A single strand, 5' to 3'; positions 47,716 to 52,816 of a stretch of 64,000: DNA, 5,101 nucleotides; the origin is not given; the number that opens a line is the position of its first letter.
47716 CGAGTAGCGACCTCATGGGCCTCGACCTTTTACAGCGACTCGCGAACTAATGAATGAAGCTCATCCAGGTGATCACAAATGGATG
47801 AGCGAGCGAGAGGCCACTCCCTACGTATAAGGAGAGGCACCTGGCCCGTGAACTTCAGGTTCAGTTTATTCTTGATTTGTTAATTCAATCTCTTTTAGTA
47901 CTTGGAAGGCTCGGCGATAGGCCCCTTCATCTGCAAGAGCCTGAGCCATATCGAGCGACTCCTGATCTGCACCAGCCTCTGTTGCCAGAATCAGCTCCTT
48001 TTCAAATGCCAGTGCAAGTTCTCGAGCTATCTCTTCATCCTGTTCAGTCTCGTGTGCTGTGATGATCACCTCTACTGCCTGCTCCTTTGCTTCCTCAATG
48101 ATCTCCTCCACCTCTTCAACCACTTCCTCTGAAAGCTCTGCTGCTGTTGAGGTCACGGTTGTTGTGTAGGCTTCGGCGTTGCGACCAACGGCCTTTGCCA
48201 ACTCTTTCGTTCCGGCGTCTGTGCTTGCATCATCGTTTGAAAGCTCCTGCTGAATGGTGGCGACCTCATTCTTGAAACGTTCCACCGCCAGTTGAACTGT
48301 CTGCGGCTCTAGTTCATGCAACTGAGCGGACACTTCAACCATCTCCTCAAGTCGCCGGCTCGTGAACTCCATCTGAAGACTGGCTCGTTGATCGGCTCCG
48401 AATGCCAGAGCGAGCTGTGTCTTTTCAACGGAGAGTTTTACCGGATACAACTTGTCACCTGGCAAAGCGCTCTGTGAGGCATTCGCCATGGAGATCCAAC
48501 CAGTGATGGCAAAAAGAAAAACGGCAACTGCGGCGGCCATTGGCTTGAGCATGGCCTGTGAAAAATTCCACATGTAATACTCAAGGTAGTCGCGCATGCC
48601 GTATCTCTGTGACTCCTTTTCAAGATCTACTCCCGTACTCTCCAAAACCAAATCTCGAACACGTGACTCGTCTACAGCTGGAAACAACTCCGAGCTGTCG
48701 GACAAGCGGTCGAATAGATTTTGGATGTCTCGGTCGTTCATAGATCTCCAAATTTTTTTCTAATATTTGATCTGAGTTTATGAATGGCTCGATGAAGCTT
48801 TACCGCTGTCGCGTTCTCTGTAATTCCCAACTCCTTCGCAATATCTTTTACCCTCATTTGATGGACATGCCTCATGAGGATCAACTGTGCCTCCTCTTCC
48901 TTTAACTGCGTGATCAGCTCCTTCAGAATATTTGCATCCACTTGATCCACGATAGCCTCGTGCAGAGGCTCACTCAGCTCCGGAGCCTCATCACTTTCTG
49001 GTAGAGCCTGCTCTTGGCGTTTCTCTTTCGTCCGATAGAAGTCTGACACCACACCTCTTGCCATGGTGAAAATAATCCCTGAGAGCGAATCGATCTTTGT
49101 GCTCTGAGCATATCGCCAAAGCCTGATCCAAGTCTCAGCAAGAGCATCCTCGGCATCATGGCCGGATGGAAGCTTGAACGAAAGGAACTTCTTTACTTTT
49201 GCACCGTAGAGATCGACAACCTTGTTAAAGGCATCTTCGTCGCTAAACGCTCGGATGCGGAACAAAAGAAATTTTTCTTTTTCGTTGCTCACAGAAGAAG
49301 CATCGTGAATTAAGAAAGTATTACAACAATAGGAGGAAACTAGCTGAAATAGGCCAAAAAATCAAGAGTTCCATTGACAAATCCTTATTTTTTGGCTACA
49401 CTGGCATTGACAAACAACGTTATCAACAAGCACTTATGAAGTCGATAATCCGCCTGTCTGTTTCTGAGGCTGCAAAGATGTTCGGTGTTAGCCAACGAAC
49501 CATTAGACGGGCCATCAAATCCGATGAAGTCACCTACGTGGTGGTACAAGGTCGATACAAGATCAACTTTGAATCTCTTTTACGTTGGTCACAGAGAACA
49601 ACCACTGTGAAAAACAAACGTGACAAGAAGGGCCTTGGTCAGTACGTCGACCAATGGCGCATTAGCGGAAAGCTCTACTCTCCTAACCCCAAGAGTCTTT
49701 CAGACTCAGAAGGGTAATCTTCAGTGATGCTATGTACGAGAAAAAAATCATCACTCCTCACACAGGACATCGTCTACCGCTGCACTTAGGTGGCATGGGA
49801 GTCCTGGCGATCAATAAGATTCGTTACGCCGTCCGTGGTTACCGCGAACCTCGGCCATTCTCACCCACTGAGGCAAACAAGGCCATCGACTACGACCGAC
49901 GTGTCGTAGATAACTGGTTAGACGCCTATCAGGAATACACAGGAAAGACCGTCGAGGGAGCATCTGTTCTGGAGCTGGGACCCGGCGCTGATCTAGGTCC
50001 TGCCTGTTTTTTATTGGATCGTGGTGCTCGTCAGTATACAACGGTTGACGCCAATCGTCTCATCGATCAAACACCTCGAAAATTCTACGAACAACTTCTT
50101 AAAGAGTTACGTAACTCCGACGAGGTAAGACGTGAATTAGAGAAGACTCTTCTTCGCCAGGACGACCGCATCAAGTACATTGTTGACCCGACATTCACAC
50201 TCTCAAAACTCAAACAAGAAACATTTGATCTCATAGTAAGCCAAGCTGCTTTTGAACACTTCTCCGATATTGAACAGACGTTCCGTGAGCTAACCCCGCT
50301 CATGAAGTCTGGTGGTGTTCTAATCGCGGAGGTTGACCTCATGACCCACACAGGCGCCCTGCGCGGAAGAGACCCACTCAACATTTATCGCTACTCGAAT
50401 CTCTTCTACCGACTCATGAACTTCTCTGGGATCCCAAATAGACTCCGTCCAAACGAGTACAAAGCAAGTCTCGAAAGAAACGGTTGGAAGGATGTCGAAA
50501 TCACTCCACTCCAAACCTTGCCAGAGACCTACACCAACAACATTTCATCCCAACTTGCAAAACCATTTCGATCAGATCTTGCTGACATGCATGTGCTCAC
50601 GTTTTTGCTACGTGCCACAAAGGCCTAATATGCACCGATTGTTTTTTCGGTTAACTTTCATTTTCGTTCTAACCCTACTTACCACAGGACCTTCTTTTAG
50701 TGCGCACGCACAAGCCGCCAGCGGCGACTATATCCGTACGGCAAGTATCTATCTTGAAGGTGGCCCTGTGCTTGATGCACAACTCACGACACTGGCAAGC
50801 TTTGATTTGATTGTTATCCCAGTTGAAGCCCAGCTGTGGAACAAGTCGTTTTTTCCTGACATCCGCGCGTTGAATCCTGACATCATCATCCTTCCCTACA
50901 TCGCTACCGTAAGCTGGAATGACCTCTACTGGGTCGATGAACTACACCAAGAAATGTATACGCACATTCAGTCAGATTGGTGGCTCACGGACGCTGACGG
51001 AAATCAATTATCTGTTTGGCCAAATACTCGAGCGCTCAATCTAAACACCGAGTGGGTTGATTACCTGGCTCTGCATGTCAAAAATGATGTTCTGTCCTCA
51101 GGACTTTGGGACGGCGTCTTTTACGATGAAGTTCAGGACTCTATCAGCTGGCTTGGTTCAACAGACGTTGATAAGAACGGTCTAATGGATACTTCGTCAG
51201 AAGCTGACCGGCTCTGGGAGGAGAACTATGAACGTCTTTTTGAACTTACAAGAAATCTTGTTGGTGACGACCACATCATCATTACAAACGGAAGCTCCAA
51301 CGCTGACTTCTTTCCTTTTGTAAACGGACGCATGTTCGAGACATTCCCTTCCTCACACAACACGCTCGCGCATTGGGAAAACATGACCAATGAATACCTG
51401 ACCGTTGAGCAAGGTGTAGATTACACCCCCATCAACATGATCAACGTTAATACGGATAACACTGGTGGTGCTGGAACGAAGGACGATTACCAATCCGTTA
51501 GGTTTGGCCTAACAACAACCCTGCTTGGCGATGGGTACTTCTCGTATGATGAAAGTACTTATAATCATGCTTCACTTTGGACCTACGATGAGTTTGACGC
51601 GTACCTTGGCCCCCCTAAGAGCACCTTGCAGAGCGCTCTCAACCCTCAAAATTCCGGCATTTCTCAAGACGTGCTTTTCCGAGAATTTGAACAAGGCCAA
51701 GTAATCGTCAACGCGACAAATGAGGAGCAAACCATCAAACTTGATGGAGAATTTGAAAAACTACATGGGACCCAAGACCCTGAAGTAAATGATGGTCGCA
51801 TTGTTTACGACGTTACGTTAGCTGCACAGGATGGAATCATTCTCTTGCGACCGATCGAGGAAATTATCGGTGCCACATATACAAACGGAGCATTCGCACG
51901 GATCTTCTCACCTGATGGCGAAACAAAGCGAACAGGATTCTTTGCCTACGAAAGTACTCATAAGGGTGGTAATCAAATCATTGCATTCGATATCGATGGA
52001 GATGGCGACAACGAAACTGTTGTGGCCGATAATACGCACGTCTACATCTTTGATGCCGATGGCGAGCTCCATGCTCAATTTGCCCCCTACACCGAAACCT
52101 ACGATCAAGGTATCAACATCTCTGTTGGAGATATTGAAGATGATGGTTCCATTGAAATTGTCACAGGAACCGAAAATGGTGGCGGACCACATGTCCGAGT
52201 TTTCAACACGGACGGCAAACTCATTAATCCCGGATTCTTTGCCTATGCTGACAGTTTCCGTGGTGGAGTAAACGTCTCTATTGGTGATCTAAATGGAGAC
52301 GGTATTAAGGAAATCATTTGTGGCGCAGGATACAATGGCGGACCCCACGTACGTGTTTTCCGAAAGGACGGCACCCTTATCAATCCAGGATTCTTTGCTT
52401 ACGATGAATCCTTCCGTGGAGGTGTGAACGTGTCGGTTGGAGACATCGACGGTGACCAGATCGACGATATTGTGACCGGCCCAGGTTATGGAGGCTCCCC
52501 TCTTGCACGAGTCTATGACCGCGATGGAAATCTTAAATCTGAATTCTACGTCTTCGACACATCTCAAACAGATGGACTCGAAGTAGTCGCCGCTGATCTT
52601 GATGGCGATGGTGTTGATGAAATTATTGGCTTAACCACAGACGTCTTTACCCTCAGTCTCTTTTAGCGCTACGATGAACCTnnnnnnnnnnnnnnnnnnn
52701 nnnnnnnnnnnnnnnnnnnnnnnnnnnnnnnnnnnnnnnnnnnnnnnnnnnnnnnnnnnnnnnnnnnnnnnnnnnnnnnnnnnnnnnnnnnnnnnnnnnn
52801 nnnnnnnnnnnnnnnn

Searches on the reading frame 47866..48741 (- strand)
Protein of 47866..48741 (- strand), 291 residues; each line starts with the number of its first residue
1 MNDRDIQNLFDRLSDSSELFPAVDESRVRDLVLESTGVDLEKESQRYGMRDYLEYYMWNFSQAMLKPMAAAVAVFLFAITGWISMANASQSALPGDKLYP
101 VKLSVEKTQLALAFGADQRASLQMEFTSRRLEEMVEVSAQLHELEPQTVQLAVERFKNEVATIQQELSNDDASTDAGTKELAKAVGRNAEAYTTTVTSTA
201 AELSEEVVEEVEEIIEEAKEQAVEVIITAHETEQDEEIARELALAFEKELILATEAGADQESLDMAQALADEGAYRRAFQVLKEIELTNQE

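Call 40: search_protein_families(library=pfam, proteins=[window:47866-48741:-], max_evalue=0.001)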
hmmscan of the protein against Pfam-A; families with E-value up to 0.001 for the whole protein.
window:47866-48741:- (291 aa): 1 family
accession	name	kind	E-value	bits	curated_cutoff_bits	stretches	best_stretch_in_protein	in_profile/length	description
PF18915.5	DUF5667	-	2e-09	38.2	27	1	92-217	2-98/99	Domain of unknown function (DUF5667)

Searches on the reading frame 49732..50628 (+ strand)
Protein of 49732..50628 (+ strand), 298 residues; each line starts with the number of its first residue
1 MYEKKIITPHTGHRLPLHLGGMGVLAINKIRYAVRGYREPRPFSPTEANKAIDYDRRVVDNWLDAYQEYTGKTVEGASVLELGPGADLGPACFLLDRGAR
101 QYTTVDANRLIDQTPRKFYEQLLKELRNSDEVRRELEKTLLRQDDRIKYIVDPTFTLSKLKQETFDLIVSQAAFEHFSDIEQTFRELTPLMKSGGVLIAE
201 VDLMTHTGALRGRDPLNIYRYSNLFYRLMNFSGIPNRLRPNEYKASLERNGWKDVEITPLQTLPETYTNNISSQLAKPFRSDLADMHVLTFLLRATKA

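Call 40: search_protein_families(library=pfam, proteins=[window:49732-50628:+], max_evalue=0.001)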
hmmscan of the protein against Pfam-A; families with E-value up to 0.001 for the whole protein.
window:49732-50628:+ (298 aa): 5 families
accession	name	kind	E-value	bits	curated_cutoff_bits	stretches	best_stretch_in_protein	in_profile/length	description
PF13489.12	Methyltransf_23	-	4.4e-09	36.7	27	1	56-256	3-163/164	Methyltransferase domain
PF08241.18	Methyltransf_11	-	7.9e-09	36.5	21.2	1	139-198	36-94/95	Methyltransferase domain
PF08242.18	Methyltransf_12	-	1e-05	26.6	30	1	136-197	53-98/98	Methyltransferase domain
PF13847.12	Methyltransf_31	-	0.00013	22.1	27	1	154-200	63-111/145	Methyltransferase domain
PF13649.12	Methyltransf_25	-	0.00022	22.3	27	1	137-195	38-97/97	Methyltransferase domain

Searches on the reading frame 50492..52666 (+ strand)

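Call 40: search_protein_families(library=pfam, proteins=[window:50492-52666:+], max_evalue=0.001)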
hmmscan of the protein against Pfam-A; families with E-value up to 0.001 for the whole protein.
window:50492-52666:+ (724 aa): 3 families
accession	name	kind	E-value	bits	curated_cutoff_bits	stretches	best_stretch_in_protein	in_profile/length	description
PF14885.12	GHL15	-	9.7e-27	95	27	1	125-402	1-270/271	Hypothetical glycosyl hydrolase family 15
PF13517.12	FG-GAP_3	-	1.6e-16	61.1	26.9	4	599-661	1-60/61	FG-GAP-like repeat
PF01839.29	FG-GAP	-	2.6e-05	24.4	22.1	0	592-616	2-26/37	FG-GAP repeat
